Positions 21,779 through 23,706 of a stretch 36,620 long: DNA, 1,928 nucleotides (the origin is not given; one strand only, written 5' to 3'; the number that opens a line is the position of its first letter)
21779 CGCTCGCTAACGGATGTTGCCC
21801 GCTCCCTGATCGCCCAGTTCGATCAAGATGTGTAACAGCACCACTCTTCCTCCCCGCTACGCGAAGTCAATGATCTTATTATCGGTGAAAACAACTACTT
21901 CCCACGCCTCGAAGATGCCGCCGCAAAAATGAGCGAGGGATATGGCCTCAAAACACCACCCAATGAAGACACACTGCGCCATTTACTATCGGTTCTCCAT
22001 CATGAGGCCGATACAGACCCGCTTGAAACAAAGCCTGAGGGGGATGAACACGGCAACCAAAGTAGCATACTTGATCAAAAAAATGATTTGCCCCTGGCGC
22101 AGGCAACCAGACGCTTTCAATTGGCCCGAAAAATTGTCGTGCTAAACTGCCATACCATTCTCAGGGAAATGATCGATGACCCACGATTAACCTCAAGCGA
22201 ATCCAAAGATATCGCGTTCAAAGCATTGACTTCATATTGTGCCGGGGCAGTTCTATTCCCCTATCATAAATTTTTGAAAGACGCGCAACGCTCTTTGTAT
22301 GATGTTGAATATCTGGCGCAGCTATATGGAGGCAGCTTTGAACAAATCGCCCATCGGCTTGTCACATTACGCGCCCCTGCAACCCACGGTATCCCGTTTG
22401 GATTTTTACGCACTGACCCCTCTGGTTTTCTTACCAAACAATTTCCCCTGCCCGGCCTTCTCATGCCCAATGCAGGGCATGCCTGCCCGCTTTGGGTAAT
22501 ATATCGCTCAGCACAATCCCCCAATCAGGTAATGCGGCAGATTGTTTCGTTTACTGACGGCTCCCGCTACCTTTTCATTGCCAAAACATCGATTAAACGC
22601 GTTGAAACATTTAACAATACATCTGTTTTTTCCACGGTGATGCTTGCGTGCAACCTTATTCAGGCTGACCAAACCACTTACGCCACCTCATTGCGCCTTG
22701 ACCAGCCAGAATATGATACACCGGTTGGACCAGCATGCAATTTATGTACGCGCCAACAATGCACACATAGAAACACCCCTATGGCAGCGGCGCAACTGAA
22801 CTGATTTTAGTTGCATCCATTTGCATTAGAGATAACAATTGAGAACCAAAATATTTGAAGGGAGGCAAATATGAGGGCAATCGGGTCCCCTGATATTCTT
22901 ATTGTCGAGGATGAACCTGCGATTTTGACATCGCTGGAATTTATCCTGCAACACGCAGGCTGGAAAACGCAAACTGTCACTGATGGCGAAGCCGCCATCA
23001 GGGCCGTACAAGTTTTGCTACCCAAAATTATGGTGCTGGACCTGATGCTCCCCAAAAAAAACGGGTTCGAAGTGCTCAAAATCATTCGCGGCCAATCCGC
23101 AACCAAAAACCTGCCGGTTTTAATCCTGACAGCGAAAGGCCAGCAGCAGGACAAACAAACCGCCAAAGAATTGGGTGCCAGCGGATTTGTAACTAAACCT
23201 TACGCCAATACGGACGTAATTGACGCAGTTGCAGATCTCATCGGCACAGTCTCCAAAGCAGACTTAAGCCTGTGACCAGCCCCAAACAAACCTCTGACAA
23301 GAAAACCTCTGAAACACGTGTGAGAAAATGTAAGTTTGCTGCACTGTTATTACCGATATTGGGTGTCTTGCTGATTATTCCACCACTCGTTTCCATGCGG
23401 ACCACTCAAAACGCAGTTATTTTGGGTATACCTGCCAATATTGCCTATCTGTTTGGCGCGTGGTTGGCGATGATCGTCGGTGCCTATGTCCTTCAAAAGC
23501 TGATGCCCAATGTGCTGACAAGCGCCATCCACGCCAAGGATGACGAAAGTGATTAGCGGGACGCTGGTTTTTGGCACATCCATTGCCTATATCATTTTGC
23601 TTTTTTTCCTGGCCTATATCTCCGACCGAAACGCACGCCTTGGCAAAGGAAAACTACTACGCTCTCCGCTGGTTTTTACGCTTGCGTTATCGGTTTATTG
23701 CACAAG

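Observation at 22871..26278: Translationally coupled module of receiver, 2-TM peptide and SLC5/STAC-fused histidine kinase, with no output domain anywhere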

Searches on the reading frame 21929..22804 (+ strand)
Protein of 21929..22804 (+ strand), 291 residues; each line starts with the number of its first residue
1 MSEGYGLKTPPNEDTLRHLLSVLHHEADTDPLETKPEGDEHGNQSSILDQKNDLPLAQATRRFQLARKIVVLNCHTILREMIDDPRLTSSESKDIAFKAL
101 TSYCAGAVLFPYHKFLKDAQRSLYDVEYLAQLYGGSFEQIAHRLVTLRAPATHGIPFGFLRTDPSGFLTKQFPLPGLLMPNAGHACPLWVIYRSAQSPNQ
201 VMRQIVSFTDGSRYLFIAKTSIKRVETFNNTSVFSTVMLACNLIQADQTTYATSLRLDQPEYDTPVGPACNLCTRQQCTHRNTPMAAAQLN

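Call 3: search_protein_families(library=pfam, proteins=[window:21929-22804:+], max_evalue=0.01)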
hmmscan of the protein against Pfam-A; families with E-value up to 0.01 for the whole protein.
window:21929-22804:+ (291 aa): 2 families
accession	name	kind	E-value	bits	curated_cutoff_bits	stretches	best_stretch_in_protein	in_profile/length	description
PF09856.14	ScfRs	-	3.9e-37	128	24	1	146-290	1-145/157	Short-chain fatty acyl coenzyme A regulator, C-terminal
PF06114.19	Peptidase_M78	-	1.9e-10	41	22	1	56-144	37-122/123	IrrE N-terminal-like domain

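Call 4: search_protein_families(library=ncbifam, proteins=[window:21929-22804:+], max_evalue=0.01)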
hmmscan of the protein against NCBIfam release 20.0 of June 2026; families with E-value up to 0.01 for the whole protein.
window:21929-22804:+ (291 aa): 1 family
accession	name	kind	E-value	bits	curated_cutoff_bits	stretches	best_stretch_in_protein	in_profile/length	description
NF038139.1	Reg_Aceta_RamB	equivalog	1.1e-59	202.3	700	1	55-290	218-453/465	acetate metabolism transcriptional regulator RamB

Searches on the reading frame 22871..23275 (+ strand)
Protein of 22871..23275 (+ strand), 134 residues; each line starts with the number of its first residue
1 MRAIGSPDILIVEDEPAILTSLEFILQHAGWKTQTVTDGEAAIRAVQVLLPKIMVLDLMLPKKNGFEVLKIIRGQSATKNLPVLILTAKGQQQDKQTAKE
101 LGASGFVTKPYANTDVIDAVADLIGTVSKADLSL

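Call 3: search_protein_families(library=pfam, proteins=[window:22871-23275:+], max_evalue=0.01)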
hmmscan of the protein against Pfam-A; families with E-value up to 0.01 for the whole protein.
window:22871-23275:+ (134 aa): 1 family
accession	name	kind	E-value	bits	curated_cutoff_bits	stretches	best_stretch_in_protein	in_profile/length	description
PF00072.30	Response_reg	-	5e-26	91.5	30.2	1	9-120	1-110/111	Response regulator receiver domain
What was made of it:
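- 22871..23275 (+): Stand-alone receiver (134 aa), of the CheY/RR468 type. Pfam Response_reg only, at 5e-26 (call 3).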

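Call 4: search_protein_families(library=ncbifam, proteins=[window:22871-23275:+], max_evalue=0.01)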
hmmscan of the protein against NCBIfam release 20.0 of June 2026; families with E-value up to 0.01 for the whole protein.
window:22871-23275:+ (134 aa): 97 families (the best 25 are shown)
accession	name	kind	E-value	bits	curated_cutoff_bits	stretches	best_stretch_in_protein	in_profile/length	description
TIGR02154.1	PhoB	equivalog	3.7e-27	95.1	296.2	1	7-121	3-117/226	phosphate regulon transcriptional regulator PhoB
NF040534.1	resp_reg_YycF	equivalog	1.4e-23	83.3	340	1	9-120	3-111/231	response regulator YycF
NF040689.1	MtrAB_MtrA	equivalog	2.3e-22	79.4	300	1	9-120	1-109/219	MtrAB system response regulator MtrA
NF008296.0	PRK11083.1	equivalog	6.6e-22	78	273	1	7-124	4-118/228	two-component system response regulator CreB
NF007982.1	PRK10710.1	equivalog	2.8e-21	76.2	380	1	6-124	7-122/235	envelope stress response regulator BaeR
NF045944.1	ResRegRpaBCyano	equivalog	3e-21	75.9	330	1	10-124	1-112/229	response regulator transcription factor RpaB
NF045991.1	RespRegCtrARhodob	equivalog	6.1e-20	71.9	350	1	9-123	3-115/224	response regulator transcription factor CtrA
NF053854.1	RespRegPhoBBctds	equivalog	2e-19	69.9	270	1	9-123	1-114/225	two-component system response regulator PhoB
NF041733.1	resp_reg_CseB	equivalog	2.4e-19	69.6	350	1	8-117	2-108/228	two-component system response regulator CseB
NF033117.2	vanR_ACDEGLN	exception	3.2e-19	69.4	350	1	9-120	1-109/226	VanR-ABDEGLN family response regulator transcription factor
NF007546.0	PRK10161.1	equivalog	4.4e-19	69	471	1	9-125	5-121/229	phosphate response regulator transcription factor PhoB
NF033120.0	vanR_FM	exception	5.5e-19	68.7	460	1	8-121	5-115/231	vancomycin resistance response regulator transcription factor, VanR-F/VanR-M family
NF007135.0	PRK09581.1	equivalog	1.6e-18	66.7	474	1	8-121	4-117/457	PleD family two-component system response regulator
NF000403.1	vanR-C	exception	2e-18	66.8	480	1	8-120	4-113/231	vancomycin resistance response regulator transcription factor VanR-C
NF007005.1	PRK09468.1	equivalog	6e-18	65.1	331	1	8-120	5-115/237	osmolarity response regulator transcription factor OmpR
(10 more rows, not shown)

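Call 105: search_solved_structures(query=window:22871-23272:+, max_evalue=1e-10)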
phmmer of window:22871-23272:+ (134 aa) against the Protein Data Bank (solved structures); distinct sequences matched with E-value up to 1e-10: 81 (the best 60 are shown).
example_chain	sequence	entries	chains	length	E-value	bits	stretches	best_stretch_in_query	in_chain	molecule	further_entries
1mvo_A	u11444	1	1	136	6.5e-22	81.4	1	8-118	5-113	PhoP response regulator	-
3f6p_A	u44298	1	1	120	9.8e-20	74.4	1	8-119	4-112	Transcriptional regulatory protein yycF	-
2zwm_A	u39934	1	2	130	1.2e-19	74.1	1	8-119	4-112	Transcriptional regulatory protein yycF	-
4ja2_A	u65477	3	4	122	9.1e-19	71.3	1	7-124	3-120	Response regulator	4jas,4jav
1nxo_A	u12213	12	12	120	1.3e-18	70.8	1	8-119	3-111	DNA-binding response regulator | Response regulator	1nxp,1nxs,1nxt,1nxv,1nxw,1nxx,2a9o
6eb7_A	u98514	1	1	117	1.5e-18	70.6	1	9-118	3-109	DNA-binding response regulator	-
2oqr_A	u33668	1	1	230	1.9e-18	70.3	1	8-120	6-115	Sensory transduction protein regX3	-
1zes_A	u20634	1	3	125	2.4e-18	69.9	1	9-122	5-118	Phosphate regulon transcriptional regulatory protein phoB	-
1b00_A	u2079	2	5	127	2.4e-18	69.9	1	9-122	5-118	PHOSPHATE REGULON TRANSCRIPTIONAL REGULATORY PROTEIN PHOB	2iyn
9xzo_A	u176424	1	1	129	2.5e-18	69.9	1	8-120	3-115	De novo protein M1X0B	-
8fk2_A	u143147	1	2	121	3.8e-18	69.3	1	8-120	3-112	Putative response regulator CovR VicR-like protein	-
9dvt_R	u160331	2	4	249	7.6e-18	68.3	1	7-123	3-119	DNA-binding dual master transcriptional regulator RpaA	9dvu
6azr_B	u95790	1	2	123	8.5e-18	68.1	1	7-124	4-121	Chemotaxis regulator-transmits chemoreceptor signals to flagelllar motor components CheY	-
3dge_C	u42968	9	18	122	9.7e-18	67.9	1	7-124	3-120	Response regulator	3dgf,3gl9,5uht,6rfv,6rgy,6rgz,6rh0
3gt7_A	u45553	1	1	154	1e-17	67.8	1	7-127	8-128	Sensor protein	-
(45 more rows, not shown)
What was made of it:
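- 22871..23275 (+): Nearest solved relatives are OmpR/PhoB-type receivers and RR468, the partner of HK853 (call 105).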

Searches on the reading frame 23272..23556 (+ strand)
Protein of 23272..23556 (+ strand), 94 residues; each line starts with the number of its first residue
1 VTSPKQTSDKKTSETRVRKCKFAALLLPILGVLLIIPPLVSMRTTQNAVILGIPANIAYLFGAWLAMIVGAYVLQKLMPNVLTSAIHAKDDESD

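Call 3: search_protein_families(library=pfam, proteins=[window:23272-23556:+], max_evalue=0.01)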
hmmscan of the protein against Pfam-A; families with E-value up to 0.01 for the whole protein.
window:23272-23556:+ (94 aa): 0 families

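Call 4: search_protein_families(library=ncbifam, proteins=[window:23272-23556:+], max_evalue=0.01)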
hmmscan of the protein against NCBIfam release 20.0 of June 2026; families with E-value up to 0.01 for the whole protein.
window:23272-23556:+ (94 aa): 0 families

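Call 5: search_protein_families(library=pfam, proteins=[window:23272-23556:+], max_evalue=10)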
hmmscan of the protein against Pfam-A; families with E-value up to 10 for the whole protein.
window:23272-23556:+ (94 aa): 3 families
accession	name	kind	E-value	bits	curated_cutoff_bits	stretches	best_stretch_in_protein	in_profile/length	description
PF14967.11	FAM70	-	0.029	14.3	27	1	14-76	17-78/323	FAM70 protein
PF08285.16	DPM3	-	0.19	12.4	25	1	16-74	3-61/90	Dolichol-phosphate mannosyltransferase subunit 3 (DPM3)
PF20237.3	DUF6594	-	0.22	11.8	30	1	10-71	163-221/238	Family of unknown function (DUF6594)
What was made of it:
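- On SLC5/STAC histidine kinases (CbrA, CrbS, RpuS): There is no PAS hit (calls 3, 5).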

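Call 15: find_homologous_proteins(query=window:23272-23556:+, max_evalue=0.01)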
Query window:23272-23556:+ (94 aa): 4 proteins with E <= 0.01 among 5 candidates.
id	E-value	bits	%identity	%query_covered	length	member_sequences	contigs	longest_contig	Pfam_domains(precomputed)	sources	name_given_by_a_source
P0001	4.2e-53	195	100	100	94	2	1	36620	-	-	-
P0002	7.3e-35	136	72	91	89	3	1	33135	-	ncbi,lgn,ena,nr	ncbi:MAG TPA: hypothetical protein ENK61_05835 [Devosia sp.]|nr:hypothetical protein [Devosia sp.]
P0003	2.1e-34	135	74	94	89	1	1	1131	-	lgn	-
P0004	2.5e-34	135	72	100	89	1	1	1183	-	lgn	-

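Call 22: search_solved_structures(query=window:23272-23556:+, max_evalue=10, show_alignments=3)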
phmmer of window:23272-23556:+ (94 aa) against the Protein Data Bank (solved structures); distinct sequences matched with E-value up to 10: 0.

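Call 27: search_protein_families(library=pfam, alignment_id=A1, max_evalue=1)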
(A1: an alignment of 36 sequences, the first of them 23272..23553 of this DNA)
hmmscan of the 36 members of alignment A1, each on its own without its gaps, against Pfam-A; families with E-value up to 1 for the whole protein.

A. member 1, window:23272-23553:+ (94 aa): 3 families
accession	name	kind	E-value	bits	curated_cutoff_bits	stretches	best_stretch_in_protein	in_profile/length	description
PF14967.11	FAM70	-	0.029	14.3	27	1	14-76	17-78/323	FAM70 protein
PF08285.16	DPM3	-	0.19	12.4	25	1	16-74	3-61/90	Dolichol-phosphate mannosyltransferase subunit 3 (DPM3)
PF20237.3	DUF6594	-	0.22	11.8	30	1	10-71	163-221/238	Family of unknown function (DUF6594)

B. families by the number of members that match (of 36 scanned): 31 families (the first 25 are shown)
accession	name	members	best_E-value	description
PF20237.3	DUF6594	5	0.15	Family of unknown function (DUF6594)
PF23933.1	DUF7269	3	0.0087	Family of unknown function (DUF7269)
PF11511.13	RhodobacterPufX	3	0.009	Intrinsic membrane protein PufX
PF08285.16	DPM3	3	0.068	Dolichol-phosphate mannosyltransferase subunit 3 (DPM3)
PF10348.14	DUF2427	2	0.007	Domain of unknown function (DUF2427)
PF13491.11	FtsK_4TM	2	0.0076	4TM region of DNA translocase FtsK/SpoIIIE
PF00822.25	PMP22_Claudin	2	0.01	PMP-22/EMP/MP20/Claudin family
PF11755.13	DUF3311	2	0.022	Protein of unknown function (DUF3311)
PF14967.11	FAM70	2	0.029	FAM70 protein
PF20990.2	DUF2207_C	2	0.22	Predicted membrane protein (DUF2207) C-terminal domain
PF13567.11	DUF4131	2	0.24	Domain of unknown function (DUF4131)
PF05360.19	YiaAB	1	0.00099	yiaA/B two helix domain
PF07332.16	Phage_holin_3_6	1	0.015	Putative Actinobacterial Holin-X, holin superfamily III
PF24838.2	8xMP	1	0.017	Octameric membrane protein family (8xMP)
PF09925.14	DUF2157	1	0.018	Predicted membrane protein (DUF2157)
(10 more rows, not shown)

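Call 28: search_solved_structures(query=A1, max_evalue=10, show_alignments=3)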
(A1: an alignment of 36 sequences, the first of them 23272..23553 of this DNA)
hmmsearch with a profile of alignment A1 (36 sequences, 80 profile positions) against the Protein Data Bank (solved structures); distinct sequences matched with E-value up to 10: 4.
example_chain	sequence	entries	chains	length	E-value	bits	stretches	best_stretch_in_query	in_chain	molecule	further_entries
6kuw_A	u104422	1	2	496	0.35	13.7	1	3-32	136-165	Alpha-2C adrenergic receptor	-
6kuy_A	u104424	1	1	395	5.6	9.9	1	3-30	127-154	Alpha2A adrenergic receptor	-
10ed_X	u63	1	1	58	7.3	9.5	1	48-63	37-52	MFS transporter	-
6kux_A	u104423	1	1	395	9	9.2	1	3-30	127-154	alpha2A adrenergic receptor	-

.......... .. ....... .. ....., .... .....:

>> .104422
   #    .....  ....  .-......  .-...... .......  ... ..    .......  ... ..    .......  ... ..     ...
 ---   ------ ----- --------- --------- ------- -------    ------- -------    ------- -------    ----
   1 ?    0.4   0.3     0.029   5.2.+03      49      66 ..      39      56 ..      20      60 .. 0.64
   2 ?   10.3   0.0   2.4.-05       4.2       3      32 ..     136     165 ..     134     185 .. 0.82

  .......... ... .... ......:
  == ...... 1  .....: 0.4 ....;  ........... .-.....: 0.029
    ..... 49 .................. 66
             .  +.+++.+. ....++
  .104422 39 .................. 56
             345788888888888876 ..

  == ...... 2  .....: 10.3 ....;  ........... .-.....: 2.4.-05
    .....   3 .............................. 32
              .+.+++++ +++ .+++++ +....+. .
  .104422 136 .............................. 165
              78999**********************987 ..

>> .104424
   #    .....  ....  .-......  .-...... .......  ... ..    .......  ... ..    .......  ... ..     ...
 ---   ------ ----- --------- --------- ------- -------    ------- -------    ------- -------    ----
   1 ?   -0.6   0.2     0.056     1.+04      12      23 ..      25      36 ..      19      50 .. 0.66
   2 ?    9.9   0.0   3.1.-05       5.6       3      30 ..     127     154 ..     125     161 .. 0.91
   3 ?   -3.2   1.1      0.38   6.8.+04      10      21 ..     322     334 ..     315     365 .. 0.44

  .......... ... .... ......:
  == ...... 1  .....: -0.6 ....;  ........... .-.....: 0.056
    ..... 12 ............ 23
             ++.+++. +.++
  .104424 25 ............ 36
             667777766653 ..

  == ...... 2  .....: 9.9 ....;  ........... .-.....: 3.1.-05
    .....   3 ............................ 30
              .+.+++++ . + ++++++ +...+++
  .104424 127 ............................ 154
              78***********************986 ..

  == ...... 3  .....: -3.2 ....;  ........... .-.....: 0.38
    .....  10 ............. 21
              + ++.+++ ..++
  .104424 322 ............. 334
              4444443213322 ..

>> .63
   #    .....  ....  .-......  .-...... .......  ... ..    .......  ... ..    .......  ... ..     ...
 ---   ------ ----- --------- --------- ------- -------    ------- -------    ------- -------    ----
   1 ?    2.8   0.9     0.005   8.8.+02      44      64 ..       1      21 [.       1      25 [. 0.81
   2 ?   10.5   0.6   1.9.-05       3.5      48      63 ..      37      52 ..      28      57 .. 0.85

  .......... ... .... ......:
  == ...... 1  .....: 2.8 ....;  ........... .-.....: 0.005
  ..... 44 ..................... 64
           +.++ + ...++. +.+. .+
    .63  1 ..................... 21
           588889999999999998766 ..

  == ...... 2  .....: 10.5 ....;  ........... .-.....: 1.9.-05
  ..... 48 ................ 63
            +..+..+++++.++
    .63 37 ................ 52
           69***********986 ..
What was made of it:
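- On CbrX-type small subunit of SLC5 kinases: The peptide-family profile against CbrX (10ed_X) gives E = 7.3, with a TM2-only match (call 28). phmmer finds nothing (call 22).
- Closest known: CbrX-CbrA / CbrB of Pseudomonas. Different: The peptide shows no significant sequence similarity to CbrX (E = 7.3, call 28).
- Tried and rejected: Both were rejected on sequence grounds (calls 22, 27, 28).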
